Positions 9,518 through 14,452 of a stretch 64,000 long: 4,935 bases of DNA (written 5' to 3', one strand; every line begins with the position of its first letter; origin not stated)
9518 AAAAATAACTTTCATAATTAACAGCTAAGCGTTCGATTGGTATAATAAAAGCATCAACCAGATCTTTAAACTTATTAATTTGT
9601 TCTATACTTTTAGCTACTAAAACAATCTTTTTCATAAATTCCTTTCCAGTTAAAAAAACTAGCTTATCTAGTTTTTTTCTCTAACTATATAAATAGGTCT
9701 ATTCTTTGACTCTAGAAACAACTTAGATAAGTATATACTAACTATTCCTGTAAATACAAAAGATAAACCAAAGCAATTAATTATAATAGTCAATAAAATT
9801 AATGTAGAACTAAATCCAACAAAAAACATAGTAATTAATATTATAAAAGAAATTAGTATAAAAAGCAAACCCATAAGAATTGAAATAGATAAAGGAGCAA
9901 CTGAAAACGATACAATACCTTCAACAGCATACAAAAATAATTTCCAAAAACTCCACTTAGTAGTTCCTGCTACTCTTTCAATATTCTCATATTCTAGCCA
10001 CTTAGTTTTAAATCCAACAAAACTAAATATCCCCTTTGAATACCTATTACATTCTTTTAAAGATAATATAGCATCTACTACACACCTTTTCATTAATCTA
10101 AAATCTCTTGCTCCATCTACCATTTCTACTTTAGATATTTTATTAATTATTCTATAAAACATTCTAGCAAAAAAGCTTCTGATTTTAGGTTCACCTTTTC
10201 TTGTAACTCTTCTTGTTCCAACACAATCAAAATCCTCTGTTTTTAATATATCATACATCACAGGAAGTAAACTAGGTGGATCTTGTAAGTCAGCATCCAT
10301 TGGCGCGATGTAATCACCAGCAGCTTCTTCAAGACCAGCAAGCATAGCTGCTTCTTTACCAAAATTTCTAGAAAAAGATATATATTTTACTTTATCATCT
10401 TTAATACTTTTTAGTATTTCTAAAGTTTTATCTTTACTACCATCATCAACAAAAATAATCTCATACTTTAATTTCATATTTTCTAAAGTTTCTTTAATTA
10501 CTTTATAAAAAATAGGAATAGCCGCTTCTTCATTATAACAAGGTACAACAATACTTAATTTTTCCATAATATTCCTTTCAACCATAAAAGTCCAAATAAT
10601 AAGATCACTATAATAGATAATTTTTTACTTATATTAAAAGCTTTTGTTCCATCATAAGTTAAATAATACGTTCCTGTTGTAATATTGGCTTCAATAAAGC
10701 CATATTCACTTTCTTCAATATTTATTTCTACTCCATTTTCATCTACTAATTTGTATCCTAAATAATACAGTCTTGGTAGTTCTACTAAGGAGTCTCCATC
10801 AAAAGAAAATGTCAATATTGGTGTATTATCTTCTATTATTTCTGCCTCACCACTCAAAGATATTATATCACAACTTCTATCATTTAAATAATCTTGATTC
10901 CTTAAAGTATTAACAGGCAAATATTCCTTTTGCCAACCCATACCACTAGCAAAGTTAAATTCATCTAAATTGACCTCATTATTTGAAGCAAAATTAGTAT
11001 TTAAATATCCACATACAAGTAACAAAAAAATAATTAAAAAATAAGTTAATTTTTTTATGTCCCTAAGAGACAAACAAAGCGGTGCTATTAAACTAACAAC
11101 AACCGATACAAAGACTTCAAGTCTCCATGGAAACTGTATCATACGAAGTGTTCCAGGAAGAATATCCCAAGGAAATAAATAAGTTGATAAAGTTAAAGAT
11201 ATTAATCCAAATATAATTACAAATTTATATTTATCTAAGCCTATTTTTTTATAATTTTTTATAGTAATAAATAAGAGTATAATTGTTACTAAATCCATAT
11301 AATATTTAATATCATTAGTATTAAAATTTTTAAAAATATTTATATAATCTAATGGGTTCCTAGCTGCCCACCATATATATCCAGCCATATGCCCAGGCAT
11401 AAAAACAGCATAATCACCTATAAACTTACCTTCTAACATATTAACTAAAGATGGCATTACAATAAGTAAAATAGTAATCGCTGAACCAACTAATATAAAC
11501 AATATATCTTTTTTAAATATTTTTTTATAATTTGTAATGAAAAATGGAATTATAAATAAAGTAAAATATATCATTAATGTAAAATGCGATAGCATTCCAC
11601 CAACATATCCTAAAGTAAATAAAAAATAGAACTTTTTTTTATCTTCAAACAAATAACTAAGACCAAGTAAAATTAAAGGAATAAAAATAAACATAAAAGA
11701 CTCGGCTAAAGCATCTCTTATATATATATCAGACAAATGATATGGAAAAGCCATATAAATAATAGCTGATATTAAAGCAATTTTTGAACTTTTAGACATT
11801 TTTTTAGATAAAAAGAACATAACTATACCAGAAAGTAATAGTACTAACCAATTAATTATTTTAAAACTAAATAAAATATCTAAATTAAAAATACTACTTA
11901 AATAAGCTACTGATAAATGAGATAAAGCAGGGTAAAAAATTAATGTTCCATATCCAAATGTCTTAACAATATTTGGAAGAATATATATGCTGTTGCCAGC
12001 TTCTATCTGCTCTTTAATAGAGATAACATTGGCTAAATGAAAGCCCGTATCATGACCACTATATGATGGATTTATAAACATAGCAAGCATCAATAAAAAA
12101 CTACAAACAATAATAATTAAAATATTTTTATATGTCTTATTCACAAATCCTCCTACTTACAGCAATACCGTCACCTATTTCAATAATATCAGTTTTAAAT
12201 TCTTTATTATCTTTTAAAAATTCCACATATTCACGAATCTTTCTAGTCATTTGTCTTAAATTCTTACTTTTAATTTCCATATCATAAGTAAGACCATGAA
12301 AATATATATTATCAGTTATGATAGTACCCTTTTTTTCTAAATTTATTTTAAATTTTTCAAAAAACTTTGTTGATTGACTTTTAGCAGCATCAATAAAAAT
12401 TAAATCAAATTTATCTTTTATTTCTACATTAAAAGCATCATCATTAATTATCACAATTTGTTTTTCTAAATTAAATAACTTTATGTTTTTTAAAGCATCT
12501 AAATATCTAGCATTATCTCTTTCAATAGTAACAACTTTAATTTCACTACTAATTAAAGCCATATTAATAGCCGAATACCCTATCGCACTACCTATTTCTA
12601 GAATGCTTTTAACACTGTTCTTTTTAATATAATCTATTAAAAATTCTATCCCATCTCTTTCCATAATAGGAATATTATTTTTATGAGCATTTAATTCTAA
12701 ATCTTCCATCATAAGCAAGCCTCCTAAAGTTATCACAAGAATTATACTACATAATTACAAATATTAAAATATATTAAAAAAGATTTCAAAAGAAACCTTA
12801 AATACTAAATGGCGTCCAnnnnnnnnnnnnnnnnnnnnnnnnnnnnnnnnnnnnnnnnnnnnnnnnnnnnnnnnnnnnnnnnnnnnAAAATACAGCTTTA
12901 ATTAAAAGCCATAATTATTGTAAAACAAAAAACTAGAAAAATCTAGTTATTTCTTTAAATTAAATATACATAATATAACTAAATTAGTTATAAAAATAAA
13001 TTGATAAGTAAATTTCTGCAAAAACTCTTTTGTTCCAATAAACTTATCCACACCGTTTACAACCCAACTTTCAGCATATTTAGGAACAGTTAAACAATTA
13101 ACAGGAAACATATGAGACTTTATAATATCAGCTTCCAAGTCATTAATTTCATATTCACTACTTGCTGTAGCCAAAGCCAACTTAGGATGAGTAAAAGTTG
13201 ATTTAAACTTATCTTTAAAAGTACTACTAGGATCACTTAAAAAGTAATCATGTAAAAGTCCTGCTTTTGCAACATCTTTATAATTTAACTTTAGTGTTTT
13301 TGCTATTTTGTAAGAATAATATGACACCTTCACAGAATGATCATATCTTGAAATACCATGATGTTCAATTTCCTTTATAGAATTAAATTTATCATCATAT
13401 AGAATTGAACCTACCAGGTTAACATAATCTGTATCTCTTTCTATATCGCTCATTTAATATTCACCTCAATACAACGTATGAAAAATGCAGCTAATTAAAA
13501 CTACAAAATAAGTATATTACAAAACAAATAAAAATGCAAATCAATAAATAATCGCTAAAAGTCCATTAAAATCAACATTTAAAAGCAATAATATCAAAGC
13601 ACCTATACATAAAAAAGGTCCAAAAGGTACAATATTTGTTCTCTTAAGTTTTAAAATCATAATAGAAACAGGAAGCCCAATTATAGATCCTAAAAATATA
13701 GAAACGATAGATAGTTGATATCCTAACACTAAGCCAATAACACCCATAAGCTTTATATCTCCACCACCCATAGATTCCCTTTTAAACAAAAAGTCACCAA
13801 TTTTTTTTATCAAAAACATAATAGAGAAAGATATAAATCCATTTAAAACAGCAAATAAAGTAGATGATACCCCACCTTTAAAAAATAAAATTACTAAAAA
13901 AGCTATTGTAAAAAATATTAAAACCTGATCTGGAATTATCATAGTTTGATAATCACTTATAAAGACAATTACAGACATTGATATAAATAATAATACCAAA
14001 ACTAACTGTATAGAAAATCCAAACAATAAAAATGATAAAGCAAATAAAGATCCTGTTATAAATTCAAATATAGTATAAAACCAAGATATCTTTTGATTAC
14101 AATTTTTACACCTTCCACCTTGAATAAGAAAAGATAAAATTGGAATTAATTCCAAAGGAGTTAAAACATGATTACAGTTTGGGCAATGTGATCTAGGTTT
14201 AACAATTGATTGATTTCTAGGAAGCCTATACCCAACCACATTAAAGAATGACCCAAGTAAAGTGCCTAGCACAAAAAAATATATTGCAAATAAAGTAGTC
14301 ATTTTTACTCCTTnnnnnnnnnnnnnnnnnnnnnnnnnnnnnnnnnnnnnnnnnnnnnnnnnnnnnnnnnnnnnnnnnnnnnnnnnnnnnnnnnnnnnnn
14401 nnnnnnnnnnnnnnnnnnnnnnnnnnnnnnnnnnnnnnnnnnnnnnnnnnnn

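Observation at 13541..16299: Prepilin peptidase next to a PilC/GspF platform protein with an extra membrane plus KR-rich N-terminal module; no ATPase or pilins adjacent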

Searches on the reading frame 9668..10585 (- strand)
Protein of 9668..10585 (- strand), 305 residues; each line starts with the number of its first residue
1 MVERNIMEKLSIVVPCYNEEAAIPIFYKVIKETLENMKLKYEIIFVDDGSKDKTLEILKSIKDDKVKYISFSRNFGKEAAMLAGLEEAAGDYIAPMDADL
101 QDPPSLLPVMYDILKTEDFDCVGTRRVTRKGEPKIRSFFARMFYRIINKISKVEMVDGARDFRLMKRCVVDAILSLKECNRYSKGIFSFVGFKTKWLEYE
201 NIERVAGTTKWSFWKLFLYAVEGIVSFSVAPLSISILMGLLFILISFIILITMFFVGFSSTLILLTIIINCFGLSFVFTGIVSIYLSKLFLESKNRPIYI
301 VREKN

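Call 48: search_protein_families(library=pfam, proteins=[window:9668-10585:-], max_evalue=0.0001)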
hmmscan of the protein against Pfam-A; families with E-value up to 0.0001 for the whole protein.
window:9668-10585:- (305 aa): 3 families
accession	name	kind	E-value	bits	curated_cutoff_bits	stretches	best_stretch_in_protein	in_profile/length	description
PF00535.33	Glycos_transf_2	-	1.1e-35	123.5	23.3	1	11-172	1-166/168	Glycosyl transferase family 2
PF13641.12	Glyco_tranf_2_3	-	5e-11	43.5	27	1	10-144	3-140/230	Glycosyltransferase like family 2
PF10111.15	Glyco_tranf_2_2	-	4.7e-08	33.3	27.3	1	11-100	1-92/276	Glycosyltransferase like family 2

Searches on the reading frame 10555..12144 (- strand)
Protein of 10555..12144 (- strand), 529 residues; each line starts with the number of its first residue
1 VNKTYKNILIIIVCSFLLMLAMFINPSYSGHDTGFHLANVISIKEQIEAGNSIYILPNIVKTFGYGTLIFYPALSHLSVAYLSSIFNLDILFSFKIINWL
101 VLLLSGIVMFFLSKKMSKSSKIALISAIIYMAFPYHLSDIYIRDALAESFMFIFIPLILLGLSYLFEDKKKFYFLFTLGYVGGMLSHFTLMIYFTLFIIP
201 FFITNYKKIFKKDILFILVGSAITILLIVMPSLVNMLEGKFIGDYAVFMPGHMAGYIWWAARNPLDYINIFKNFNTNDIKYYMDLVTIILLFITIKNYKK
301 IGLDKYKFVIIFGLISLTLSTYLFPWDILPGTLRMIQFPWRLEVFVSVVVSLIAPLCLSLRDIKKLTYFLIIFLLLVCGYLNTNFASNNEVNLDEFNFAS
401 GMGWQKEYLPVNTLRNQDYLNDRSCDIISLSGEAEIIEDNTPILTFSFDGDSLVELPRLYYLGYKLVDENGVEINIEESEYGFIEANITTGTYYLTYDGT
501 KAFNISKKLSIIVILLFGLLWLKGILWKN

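Call 5: search_protein_families(library=pfam, proteins=[window:10555-12144:-], max_evalue=0.01)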
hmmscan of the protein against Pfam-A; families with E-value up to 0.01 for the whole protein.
window:10555-12144:- (529 aa): 1 family
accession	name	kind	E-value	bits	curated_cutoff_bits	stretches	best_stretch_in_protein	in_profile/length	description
PF20176.3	DUF6541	-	7.9e-08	31.5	29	1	10-206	103-303/646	Family of unknown function (DUF6541)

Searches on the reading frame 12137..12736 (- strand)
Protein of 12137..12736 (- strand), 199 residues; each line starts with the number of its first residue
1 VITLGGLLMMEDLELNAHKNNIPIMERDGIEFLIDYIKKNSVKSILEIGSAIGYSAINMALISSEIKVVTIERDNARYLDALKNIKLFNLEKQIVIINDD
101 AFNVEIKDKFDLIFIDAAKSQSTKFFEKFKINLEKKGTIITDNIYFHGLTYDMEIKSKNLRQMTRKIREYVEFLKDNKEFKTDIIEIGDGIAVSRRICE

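Call 5: search_protein_families(library=pfam, proteins=[window:12137-12736:-], max_evalue=0.01)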
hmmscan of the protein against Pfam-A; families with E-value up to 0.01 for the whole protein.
window:12137-12736:- (199 aa): 7 families
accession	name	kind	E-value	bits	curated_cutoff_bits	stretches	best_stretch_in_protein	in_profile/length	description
PF01596.23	Methyltransf_3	-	5.2e-20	72.1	22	1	9-197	10-204/204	O-methyltransferase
PF01135.25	PCMT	-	2.5e-08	34.4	20.3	1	32-121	64-154/210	Protein-L-isoaspartate(D-aspartate) O-methyltransferase (PCMT)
PF02475.24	TRM5-TYW2_MTfase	-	1.3e-07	32.2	28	1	44-163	39-152/164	TRM5/TYW2 methyltransferase domain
PF02527.21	GidB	-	1e-05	25.4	27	1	34-160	42-161/184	rRNA small subunit methyltransferase G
PF02390.23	Methyltransf_4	-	3.4e-05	23.8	24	1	44-103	4-62/173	Putative methyltransferase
PF13578.12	Methyltransf_24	-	6.5e-05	24.2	26.3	1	46-144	1-105/105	Methyltransferase domain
PF05175.20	MTS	-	0.00012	22.2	23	1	29-114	19-103/170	Methyltransferase small domain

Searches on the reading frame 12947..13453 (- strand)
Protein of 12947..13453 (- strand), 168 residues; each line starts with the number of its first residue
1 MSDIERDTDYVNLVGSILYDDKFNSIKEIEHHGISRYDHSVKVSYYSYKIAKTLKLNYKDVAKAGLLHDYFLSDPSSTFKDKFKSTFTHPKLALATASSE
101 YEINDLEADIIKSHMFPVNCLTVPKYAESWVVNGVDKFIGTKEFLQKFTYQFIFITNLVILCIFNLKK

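Call 5: search_protein_families(library=pfam, proteins=[window:12947-13453:-], max_evalue=0.01)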
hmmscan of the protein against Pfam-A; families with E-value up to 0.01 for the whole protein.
window:12947-13453:- (168 aa): 1 family
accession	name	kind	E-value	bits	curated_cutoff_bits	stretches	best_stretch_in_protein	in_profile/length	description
PF01966.28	HD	-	2.9e-07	31.2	22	1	36-118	1-89/116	HD domain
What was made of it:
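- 12947..13453 (-): HD-domain gene in the position that pilB occupies in type-A relatives (marks the synteny break). Pfam HD (call 5).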

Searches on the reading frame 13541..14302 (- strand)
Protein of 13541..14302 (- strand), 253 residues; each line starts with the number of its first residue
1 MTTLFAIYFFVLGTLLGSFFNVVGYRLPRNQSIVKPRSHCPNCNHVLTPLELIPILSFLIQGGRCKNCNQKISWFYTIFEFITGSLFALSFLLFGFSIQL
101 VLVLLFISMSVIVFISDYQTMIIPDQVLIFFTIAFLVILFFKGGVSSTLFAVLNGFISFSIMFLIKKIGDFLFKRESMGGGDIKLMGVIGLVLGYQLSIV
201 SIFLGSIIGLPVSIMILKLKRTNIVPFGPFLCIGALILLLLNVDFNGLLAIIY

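Call 5: search_protein_families(library=pfam, proteins=[window:13541-14302:-], max_evalue=0.01)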
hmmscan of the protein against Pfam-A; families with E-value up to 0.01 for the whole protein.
window:13541-14302:- (253 aa): 2 families
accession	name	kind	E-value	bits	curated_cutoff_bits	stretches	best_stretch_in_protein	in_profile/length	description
PF06750.18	A24_N_bact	-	1.1e-32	112.4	23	1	11-93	1-83/84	Bacterial Peptidase A24 N-terminal domain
PF01478.23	Peptidase_A24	-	5.4e-17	62.6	26.5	1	104-213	1-103/104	Type IV leader peptidase family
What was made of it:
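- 13541..14302 (-): pilD: 253-aa prepilin peptidase/N-methyltransferase; starts 11 nt after the pilC stop and has its own AGGAG site. Pfam A24_N_bact (E 1e-32) and Peptidase_A24 (E 5e-17) (call 5).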

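Call 6: search_protein_families(library=ncbifam, proteins=[window:13541-14302:-], max_evalue=0.01)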
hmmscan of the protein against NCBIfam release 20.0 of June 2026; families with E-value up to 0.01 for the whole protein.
window:13541-14302:- (253 aa): 0 families
